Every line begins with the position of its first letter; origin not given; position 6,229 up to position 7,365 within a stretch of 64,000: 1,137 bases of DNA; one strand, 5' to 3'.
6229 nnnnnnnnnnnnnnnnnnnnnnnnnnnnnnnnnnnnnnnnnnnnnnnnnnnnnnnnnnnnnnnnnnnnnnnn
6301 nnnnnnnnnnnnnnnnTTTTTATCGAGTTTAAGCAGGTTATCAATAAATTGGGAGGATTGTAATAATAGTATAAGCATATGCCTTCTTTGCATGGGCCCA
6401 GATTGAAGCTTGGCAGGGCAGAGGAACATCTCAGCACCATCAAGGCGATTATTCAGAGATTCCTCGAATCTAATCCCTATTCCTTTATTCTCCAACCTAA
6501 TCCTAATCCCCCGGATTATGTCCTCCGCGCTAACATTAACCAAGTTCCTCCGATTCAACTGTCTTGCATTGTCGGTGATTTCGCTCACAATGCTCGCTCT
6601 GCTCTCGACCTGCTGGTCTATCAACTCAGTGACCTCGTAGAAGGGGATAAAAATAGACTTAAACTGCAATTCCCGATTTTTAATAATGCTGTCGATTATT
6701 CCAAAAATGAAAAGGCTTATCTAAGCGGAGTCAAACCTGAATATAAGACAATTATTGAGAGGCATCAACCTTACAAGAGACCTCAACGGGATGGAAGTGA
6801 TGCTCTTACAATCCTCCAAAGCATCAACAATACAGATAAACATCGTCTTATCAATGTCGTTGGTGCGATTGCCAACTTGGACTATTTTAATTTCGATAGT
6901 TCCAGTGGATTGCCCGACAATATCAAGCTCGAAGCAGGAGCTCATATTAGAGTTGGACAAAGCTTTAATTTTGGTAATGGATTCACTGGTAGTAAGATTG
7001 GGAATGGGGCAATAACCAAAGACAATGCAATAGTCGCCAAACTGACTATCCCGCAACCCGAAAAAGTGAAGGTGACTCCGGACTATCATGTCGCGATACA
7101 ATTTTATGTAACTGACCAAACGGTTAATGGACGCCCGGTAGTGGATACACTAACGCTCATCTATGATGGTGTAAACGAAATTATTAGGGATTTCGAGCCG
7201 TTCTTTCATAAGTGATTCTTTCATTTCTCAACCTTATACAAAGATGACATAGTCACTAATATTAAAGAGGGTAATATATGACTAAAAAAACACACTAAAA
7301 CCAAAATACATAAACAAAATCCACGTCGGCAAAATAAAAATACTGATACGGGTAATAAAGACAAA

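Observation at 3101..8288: Integrase-bounded accessory islet between thpR and priA carrying decayed addiction, nuclease-like and unknown genes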

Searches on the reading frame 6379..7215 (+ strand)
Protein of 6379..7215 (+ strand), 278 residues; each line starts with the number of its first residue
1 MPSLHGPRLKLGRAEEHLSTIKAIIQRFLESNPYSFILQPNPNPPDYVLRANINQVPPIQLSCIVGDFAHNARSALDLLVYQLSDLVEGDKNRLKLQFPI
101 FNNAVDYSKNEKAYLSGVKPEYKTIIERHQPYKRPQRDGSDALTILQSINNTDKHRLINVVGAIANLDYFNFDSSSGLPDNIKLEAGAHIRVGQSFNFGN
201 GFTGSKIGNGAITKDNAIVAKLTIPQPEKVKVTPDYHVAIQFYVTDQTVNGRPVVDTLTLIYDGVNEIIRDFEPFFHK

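Call 4: search_protein_families(library=pfam, proteins=[window:6379-7215:+], max_evalue=0.1)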
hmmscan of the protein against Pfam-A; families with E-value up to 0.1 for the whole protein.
window:6379-7215:+ (278 aa): 0 families

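Call 6: search_protein_families(library=padloc, proteins=[window:6379-7215:+], max_evalue=1)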
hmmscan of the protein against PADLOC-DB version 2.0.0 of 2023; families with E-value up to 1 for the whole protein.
window:6379-7215:+ (278 aa): 0 families

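Call 10: search_protein_families(library=ncbifam, proteins=[window:6379-7215:+], max_evalue=1)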
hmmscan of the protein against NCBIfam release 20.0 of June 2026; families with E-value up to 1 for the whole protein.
window:6379-7215:+ (278 aa): 0 families

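Call 11: search_protein_families(library=pfam, proteins=[window:6379-7215:+], max_evalue=10)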
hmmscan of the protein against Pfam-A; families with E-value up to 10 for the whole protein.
window:6379-7215:+ (278 aa): 0 families

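Call 12: search_protein_families(library=phrogs, proteins=[window:6379-7215:+], max_evalue=1)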
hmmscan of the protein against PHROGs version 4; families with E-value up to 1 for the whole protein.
window:6379-7215:+ (278 aa): 0 families

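Call 14: find_homologous_proteins(query=window:6379-7215:+, max_evalue=0.001)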
Query window:6379-7215:+ (278 aa): 70 proteins with E <= 0.001 among 761 candidates.
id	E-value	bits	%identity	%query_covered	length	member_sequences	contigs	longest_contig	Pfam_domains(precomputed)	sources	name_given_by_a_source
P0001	1.6e-183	626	100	100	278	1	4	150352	-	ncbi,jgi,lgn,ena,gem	-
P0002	2.4e-117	409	67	99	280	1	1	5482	-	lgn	-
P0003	1.1e-100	355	60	98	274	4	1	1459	-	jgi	-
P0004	2.6e-95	337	55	97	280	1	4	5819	-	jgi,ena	jgi:hypothetical protein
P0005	1.2e-78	282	50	98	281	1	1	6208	-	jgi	-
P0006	1.6e-77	279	50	98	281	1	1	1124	-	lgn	-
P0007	1.1e-76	276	51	100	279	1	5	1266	-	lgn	-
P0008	1.3e-76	276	50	98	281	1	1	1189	-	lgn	-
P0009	1.0e-74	270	50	99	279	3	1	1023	-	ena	-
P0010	1.3e-74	269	50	98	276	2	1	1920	-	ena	-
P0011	9.6e-74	266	50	98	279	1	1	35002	-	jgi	-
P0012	1.1e-73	266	50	98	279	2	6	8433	-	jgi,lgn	-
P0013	3.4e-73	265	48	98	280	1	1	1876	-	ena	-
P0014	4.8e-73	264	49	98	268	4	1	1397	-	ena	-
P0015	1.6e-72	262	47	100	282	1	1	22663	-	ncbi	-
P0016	3.8e-72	261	47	99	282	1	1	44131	-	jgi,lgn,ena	-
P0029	6.7e-61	224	44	99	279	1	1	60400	-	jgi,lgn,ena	-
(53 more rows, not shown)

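Call 15: find_encoding_contigs(protein=P0001, flank=10000, max_places=6)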
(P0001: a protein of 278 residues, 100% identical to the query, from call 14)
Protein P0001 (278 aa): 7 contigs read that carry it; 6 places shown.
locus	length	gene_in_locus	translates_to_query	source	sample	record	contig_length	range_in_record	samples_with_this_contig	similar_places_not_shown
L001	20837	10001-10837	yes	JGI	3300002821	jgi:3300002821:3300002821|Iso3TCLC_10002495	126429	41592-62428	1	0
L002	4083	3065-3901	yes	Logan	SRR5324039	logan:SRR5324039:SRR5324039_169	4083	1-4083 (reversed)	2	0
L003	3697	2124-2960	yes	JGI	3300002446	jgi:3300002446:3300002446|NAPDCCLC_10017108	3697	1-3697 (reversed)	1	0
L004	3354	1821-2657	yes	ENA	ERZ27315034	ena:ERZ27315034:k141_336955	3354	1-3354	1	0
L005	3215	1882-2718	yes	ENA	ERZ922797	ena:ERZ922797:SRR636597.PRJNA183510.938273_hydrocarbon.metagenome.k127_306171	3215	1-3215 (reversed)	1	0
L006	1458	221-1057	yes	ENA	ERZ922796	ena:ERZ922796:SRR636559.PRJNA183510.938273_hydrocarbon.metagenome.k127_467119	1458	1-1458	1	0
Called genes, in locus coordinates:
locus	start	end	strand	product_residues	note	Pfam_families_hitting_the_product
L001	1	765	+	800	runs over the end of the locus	PF01588:tRNA_bind, PF03483:B3_4, PF03484:B5, PF17759:tRNA_synthFbeta, PF03147:FDX-ACB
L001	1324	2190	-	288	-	PF05598:DUF772, PF01609:DDE_Tnp_1, PF13612:DDE_Tnp_1_3, PF13359:DDE_Tnp_4 (weak)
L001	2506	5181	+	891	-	PF02629:CoA_binding, PF13380:CoA_binding_2, PF13607:Succ_CoA_lig, PF19045:Ligase_CoA_2, PF13549:ATP-grasp_5, PF13302:Acetyltransf_3 (weak), PF00583:Acetyltransf_1 (faint)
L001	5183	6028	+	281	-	PF04909:Amidohydro_2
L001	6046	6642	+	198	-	PF02834:LigT_PEase, PF10469:AKAP7_NLS, PF13563:2_5_RNA_ligase2, PF02834:LigT_PEase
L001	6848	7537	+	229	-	PF00589:Phage_integrase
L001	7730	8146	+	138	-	-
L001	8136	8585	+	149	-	-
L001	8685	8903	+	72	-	-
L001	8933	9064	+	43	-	-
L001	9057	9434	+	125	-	PF01381:HTH_3, PF13443:HTH_26, PF13560:HTH_31 (weak)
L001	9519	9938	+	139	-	-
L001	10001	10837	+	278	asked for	-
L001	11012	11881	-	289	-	PF00665:rve (weak), PF13683:rve_3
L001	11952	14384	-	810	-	PF17764:PriA_3primeBD, PF00270:DEAD, PF04851:ResIII, PF18319:Zn_ribbon_PriA (weak), PF00271:Helicase_C, PF18074:PriA_C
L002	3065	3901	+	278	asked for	-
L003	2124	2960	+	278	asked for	-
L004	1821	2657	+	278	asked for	-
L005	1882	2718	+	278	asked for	-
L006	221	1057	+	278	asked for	-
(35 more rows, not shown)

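Call 16: find_encoding_contigs(protein=P0016, flank=6000, max_places=3)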
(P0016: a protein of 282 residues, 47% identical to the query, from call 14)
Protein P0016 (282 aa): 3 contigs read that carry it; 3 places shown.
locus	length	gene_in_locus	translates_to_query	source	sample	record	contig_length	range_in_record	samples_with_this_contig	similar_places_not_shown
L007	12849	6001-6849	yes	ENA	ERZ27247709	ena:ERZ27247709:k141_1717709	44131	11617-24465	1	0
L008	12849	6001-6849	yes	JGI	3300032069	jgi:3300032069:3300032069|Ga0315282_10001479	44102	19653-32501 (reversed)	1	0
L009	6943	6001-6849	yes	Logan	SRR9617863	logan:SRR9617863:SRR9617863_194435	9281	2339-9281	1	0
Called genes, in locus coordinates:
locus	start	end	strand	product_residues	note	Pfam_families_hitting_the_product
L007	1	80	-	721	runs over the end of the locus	PF03030:H_PPase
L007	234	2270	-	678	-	PF03030:H_PPase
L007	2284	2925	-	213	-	PF01997:Translin (faint)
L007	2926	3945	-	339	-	PF17792:ThiD2, PF02581:TMP-TENI, PF03060:NMO (weak)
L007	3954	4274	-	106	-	-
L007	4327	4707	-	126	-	PF09723:Zn_ribbon_8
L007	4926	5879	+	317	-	PF12762:DDE_Tnp_IS1595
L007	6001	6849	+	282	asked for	-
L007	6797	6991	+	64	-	-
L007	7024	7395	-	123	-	PF08378:NERD, PF02021:UPF0102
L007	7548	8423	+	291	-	PF01937:ARMT1-like_dom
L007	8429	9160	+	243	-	PF05448:AXE1 (faint), PF05677:DUF818 (weak), PF12146:Hydrolase_4, PF20434:BD-FAE (faint), PF00561:Abhydrolase_1, PF12697:Abhydrolase_6, PF01738:DLH (weak), PF12146:Hydrolase_4 (weak), +2 more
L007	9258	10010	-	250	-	PF01351:RNase_HII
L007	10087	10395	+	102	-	PF02410:RsfS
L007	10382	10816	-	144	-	PF00334:NDK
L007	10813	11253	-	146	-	PF13279:4HBT_2 (weak), PF03061:4HBT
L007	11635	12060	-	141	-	PF03061:4HBT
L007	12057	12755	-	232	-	PF00814:TsaD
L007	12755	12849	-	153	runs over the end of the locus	PF02367:TsaE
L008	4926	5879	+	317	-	PF12762:DDE_Tnp_IS1595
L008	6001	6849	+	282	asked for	-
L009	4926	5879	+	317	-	PF12762:DDE_Tnp_IS1595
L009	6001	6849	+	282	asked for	-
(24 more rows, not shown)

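Call 17: find_encoding_contigs(protein=P0029, flank=6000, max_places=3)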
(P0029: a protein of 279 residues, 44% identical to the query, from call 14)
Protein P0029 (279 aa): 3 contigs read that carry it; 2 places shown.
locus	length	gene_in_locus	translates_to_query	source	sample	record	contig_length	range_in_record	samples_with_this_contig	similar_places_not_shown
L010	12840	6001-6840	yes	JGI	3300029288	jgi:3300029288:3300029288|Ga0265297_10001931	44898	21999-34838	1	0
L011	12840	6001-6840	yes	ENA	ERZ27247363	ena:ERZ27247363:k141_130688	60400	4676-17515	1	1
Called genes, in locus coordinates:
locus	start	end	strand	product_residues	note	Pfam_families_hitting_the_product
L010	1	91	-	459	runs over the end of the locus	PF00924:MS_channel_2nd, PF19027:DUF5752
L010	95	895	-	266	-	PF02358:Trehalose_PPase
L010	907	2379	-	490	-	PF00982:Glyco_transf_20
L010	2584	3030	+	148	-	PF01475:FUR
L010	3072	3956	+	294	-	PF01297:ZnuA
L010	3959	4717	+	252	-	PF00005:ABC_tran, PF13304:AAA_21 (weak)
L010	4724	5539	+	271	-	PF00950:ABC-3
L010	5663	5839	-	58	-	-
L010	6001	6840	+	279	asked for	-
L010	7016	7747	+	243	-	PF00106:adh_short, PF08659:KR, PF13561:adh_short_C2, PF23441:SDR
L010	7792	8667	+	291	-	PF02645:DegV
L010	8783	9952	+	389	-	PF06050:HGD-D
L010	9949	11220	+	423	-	PF06050:HGD-D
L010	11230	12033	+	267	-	PF01869:BcrAD_BadFG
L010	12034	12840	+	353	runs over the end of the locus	PF01869:BcrAD_BadFG, PF00037:Fer4 (weak), PF12837:Fer4_6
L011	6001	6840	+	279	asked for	-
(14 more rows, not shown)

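Call 27: find_related_loci(query=A1, collection=genome_contigs, flank=5000)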
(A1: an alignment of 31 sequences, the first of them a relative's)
Query A1 (278 aa) in genome_contigs; peptide patterns used: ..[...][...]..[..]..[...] (x = any residue, [..] = any of these).
120 stretches matched a pattern; 114 encode a relative of the query (tblastn E <= 1e-3); the best 80 are kept; 80 distinct loci.
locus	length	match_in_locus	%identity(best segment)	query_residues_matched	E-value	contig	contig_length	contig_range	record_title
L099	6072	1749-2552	39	9-274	5e-52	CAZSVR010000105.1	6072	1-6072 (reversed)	MAG TPA_asm: uncultured Anaerolineaceae bacterium isolate SRP119689_co1_253 genome assembly, contig: NODE_21504_length_6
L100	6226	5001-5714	31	8-269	8e-33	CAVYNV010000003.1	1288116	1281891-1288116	MAG: uncultured Gemmatimonadales bacterium isolate MFD09222.bin.1.129 genome assembly, contig: contig_62548, whole genom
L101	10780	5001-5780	30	4-270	1e-28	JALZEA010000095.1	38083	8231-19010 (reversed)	MAG: Actinomycetota bacterium isolate NEG bin1 SC8816-18_k127_1228617, whole genome shotgun sequence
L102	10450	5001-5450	37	8-159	2e-26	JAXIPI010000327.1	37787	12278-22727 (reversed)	MAG: Gaiellaceae bacterium isolate Fractures_MAG_15 c_000000116026, whole genome shotgun sequence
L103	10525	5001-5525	36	4-175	4e-26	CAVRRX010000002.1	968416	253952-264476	MAG: uncultured Solirubrobacterales bacterium isolate MFD01138.bin.2.70 genome assembly, contig: contig_33300, whole gen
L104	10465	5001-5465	39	8-157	3e-24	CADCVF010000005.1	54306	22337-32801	MAG: uncultured Rubrobacteraceae bacterium isolate AVDCRST_MAG58 genome assembly, contig: NODE112, whole genome shotgun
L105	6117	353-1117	26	1-273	5e-24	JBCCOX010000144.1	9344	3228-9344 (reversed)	MAG: Deinococcota bacterium isolate P01_D01_bin.114 k141_540776_length_9344_cov_33.9484, whole genome shotgun sequence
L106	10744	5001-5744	29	4-276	4e-24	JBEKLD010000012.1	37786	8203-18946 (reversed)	MAG: Vulcanimicrobiaceae bacterium isolate SPRUCE 362 SPRUCE_362_12, whole genome shotgun sequence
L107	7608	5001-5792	30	4-272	6e-24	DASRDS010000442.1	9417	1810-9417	MAG TPA_asm: Gemmatimonadaceae bacterium isolate SMAG_U9986 k141_988010, whole genome shotgun sequence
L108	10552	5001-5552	36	1-183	2e-23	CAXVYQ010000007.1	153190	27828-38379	MAG: Terriglobia bacterium isolate 8b7d6179-9095-41cb-b5b9-77e26c267f4d genome assembly, contig: contig_7, whole genome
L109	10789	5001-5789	28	4-269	4e-22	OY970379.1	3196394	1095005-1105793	MAG: uncultured Solirubrobacterales bacterium isolate MFD06435.bin.c.2 genome assembly, chromosome: 1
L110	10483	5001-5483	37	2-156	2e-21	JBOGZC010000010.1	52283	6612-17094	MAG: Solirubrobacterales bacterium isolate SE1510_metabat2.bin.35 NODE_27_length_52283_cov_2.038116, whole genome shotgu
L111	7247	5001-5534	35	1-172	2e-21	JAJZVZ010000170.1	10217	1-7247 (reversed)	MAG: Acidobacteria bacterium isolate SKS5.bin94 NODE_12636_length_10217_cov_1.724480, whole genome shotgun sequence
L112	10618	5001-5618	30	4-193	7e-21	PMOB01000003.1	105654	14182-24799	MAG: Actinomycetota bacterium isolate palsa_456 73.20110600_P1D.32_contig_513, whole genome shotgun sequence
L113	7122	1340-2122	27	6-278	8e-21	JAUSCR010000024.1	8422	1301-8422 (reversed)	MAG: Dehalococcoidia bacterium isolate E14_concoct.bin.151_sub E14_k141_1175310, whole genome shotgun sequence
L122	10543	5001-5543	36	10-182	3e-19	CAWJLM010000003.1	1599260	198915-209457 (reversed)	MAG: uncultured Acidobacteriaceae bacterium isolate MFD02472.bin.1.12 genome assembly, contig: contig_14149, whole genom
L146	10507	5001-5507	27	4-168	2e-15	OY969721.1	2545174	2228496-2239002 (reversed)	MAG: uncultured Solirubrobacterales bacterium isolate MFD05747.bin.1.85 genome assembly, chromosome: 1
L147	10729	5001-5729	27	2-207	3e-15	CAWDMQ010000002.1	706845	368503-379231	MAG: uncultured Acidobacteriota bacterium isolate MFD09603.bin.2.4 genome assembly, contig: contig_64160, whole genome s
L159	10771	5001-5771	28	3-272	9e-14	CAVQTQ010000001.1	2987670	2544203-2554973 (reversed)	MAG: uncultured Acidobacteriaceae bacterium isolate MFD09222.bin.2.148 genome assembly, contig: contig_36137, whole geno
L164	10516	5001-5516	28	8-166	2e-13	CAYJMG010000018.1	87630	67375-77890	MAG TPA_asm: uncultured Dehalococcoidia bacterium isolate ERP124720_co1_124 genome assembly, contig: NODE_376_length_876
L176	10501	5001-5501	28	9-163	3e-12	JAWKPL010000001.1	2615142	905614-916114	MAG: Dehalococcoidia bacterium isolate ABC1.207 ABC1.207.fa-1, whole genome shotgun sequence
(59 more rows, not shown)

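Call 29: predict_structure(alignment_id=A1)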
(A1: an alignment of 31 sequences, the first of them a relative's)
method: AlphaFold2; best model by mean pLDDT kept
length: 278 residues; sequences in the alignment: 31
mean_pLDDT: 89.7   pTM: 0.85
mean pLDDT of the five models: 89.7, 87.9, 86.9, 86.9, 84.1
residues with pLDDT >= 90: 191; 70-90: 66; 50-70: 18; < 50: 3
segments of 3 or more residues with pLDDT < 50: 1-3
pLDDT, mean of each block of 10 residues (from residue 1): 72 97 96 94 94 92 94 97 93 95 95 97 96 77 93 68 88 80 85 91 90 90 89 90 84 95 97 82
secondary structure, 60 per line:
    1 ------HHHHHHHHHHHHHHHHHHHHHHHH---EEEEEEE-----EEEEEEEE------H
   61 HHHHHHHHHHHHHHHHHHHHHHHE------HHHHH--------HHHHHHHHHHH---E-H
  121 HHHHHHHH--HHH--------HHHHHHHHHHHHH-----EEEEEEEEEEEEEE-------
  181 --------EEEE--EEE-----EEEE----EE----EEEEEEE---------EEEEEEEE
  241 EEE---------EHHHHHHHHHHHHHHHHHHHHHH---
elements in order: H7-30 E34-40 E46-53 H60-83 H91-95 H104-114 H120-128 H142-154 E160-173 E189-192 E195-197 E203-206 E217-223 E233-243 H254-275
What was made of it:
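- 6379..7215 (+): P278: passenger gene of an IS1595-family (ISNwi1-like) element. N-terminal HEPN-like four-helix bundle plus a beta-rich domain. AF2 pLDDT 89.7 (call 29).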

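Call 37: search_solved_structures(query=A1, max_evalue=10, show_alignments=2)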
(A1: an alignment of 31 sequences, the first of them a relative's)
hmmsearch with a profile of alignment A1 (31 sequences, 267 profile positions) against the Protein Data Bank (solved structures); distinct sequences matched with E-value up to 10: 0.

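Call 49: search_protein_families(library=pfam, proteins=[L007:4905-5879:+, L164:3896-4831:+, L176:3902-4840:+, L106:4027-4986:+, L159:5939-6919:-, L147:6069-7022:-, L146:3943-4887:-, L122:3737-4753:+], max_evalue=0.001)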
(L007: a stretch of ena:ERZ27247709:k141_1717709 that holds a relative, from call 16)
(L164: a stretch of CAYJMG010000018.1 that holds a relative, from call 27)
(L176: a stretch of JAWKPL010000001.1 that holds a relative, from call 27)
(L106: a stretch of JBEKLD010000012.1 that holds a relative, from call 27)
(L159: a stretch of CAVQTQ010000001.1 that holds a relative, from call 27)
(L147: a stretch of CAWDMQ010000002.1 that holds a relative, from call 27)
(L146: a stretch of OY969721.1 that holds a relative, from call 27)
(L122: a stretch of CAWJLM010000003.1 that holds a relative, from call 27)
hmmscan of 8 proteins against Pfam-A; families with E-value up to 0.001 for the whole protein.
L007:4905-5879:+ (324 aa): 1 family
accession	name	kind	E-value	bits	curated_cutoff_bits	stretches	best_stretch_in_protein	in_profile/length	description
PF12762.13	DDE_Tnp_IS1595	-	2.9e-41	141.5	27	1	160-305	4-153/153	ISXO2-like transposase domain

L164:3896-4831:+ (311 aa): 2 families
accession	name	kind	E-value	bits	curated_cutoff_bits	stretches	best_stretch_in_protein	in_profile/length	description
PF12762.13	DDE_Tnp_IS1595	-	2e-44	151.7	27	1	150-292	2-153/153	ISXO2-like transposase domain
PF12760.12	Zn_ribbon_IS1595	-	0.00057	20.2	25.4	0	29-80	1-45/46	Transposase zinc-ribbon domain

L176:3902-4840:+ (312 aa): 1 family
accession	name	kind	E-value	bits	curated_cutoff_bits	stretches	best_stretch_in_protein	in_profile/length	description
PF12762.13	DDE_Tnp_IS1595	-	6.8e-43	146.7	27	1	149-292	1-152/153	ISXO2-like transposase domain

L106:4027-4986:+ (319 aa): 2 families
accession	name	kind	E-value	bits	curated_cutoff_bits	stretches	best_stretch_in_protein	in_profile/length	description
PF12762.13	DDE_Tnp_IS1595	-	4.5e-38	131.1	27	1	133-286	1-153/153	ISXO2-like transposase domain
PF12760.12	Zn_ribbon_IS1595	-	2.5e-08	34.2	25.4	1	23-65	6-46/46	Transposase zinc-ribbon domain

L159:5939-6919:- (326 aa): 2 families
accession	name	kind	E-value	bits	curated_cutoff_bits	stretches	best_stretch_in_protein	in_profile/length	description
PF12762.13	DDE_Tnp_IS1595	-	2.3e-40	138.5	27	1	140-288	2-153/153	ISXO2-like transposase domain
PF12760.12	Zn_ribbon_IS1595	-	1.3e-10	41.5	25.4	1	26-73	1-46/46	Transposase zinc-ribbon domain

L147:6069-7022:- (317 aa): 2 families
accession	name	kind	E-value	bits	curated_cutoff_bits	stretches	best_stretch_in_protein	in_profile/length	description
PF12762.13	DDE_Tnp_IS1595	-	5.2e-41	140.6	27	1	130-277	1-153/153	ISXO2-like transposase domain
PF12760.12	Zn_ribbon_IS1595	-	1.2e-13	51.2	25.4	1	19-63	2-46/46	Transposase zinc-ribbon domain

L146:3943-4887:- (314 aa): 2 families
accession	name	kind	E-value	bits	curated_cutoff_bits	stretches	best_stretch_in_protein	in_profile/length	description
PF12762.13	DDE_Tnp_IS1595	-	2e-34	119.2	27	1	149-294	2-153/153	ISXO2-like transposase domain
PF12760.12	Zn_ribbon_IS1595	-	1.1e-05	25.7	25.4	1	29-81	1-46/46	Transposase zinc-ribbon domain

L122:3737-4753:+ (338 aa): 2 families
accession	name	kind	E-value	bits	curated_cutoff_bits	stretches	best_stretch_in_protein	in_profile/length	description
PF12762.13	DDE_Tnp_IS1595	-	8.7e-40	136.7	27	1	151-295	4-152/153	ISXO2-like transposase domain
PF12760.12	Zn_ribbon_IS1595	-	1.2e-13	51.2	25.4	1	33-77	2-46/46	Transposase zinc-ribbon domain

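Call 71: search_dna_similar(query=window:6379-7215:+, collection=plasmids, mode=protein, max_evalue=0.001, max_rows=15)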
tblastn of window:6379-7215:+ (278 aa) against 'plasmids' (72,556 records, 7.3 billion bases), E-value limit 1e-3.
Records with a match: 5; places in all: 5; records where one place covers at least 80% of the query: 0.
Best place of each record, by identity: <60% 5.
By first word of the organism name: Streptomyces 2; Citricoccus 1; Paenarthrobacter 1; Mycolicibacterium 1.
By predicted mobility (MOB-suite, as given by PLSDB): non-mobilizable 3; conjugative 1; mobilizable 1.
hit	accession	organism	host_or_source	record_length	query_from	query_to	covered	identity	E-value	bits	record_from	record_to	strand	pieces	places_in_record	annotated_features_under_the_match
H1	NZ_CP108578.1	Streptomyces goshikiensis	-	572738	7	156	54%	30.3%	6e-10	67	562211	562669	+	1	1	hypothetical protein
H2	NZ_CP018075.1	Streptomyces venezuelae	cultured microorganism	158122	7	156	54%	29.9%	3e-10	68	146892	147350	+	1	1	hypothetical protein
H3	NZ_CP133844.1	Citricoccus sp. I39-566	cell culture,Oceanic seawater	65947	10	175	60%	25.3%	1e-5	54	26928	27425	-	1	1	hypothetical protein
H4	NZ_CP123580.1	Paenarthrobacter sp. OM7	mixed culture,soil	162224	57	156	36%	31.7%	6e-5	52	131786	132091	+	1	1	hypothetical protein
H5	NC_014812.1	Mycolicibacterium gilvum Spyr1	creosote contaminated soil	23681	46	162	42%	24.8%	2e-5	54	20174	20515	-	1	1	hypothetical protein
